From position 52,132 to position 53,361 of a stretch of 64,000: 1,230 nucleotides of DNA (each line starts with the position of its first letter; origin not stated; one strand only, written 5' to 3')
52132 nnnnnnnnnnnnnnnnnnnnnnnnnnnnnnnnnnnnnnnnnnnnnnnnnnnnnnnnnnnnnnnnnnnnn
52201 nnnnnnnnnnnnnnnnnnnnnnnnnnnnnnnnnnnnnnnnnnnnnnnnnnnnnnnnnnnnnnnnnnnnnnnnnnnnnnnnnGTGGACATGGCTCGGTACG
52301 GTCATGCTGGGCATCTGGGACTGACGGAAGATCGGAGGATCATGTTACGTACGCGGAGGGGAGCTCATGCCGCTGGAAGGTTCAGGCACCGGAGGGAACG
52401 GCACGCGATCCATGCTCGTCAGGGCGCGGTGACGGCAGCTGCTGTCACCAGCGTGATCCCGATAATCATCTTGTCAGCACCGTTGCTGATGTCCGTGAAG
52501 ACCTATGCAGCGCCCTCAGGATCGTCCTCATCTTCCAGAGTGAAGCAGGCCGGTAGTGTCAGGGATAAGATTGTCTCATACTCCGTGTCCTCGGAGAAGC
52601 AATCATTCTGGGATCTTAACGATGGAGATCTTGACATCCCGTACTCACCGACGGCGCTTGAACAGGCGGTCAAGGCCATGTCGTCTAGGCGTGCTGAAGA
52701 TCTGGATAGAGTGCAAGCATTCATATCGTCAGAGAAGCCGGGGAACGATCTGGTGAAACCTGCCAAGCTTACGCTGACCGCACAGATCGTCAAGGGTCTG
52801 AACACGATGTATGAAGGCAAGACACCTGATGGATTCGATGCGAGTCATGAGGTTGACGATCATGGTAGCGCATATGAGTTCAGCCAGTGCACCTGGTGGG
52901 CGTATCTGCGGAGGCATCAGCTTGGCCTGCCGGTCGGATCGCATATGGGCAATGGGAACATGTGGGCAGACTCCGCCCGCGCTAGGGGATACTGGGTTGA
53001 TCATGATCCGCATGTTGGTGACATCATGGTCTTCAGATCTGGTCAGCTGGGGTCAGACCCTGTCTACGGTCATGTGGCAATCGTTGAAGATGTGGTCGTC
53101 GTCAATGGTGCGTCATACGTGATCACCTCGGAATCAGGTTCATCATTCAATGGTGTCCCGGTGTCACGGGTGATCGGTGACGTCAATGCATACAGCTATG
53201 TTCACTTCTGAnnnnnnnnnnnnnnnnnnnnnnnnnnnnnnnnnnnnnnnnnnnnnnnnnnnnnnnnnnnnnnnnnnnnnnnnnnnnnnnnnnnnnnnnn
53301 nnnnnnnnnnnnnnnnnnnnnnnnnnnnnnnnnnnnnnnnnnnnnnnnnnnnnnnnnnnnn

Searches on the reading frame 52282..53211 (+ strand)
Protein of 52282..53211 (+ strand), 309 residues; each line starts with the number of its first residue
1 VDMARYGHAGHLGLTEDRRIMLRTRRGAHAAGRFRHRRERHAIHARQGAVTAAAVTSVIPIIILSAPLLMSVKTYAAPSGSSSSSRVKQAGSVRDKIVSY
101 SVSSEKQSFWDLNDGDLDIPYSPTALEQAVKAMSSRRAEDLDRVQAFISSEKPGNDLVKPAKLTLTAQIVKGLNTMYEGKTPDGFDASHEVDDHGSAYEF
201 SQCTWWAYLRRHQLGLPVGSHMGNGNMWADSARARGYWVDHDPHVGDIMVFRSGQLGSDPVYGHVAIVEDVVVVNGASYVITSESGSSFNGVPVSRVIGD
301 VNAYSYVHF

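Call 13: search_protein_families(library=pfam, proteins=[window:52282-53211:+], max_evalue=0.001)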
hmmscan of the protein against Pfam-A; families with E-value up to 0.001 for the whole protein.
window:52282-53211:+ (309 aa): 1 family
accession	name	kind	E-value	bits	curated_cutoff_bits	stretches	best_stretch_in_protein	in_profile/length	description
PF05257.22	CHAP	-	1.6e-19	70.6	26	1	195-285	3-80/81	CHAP domain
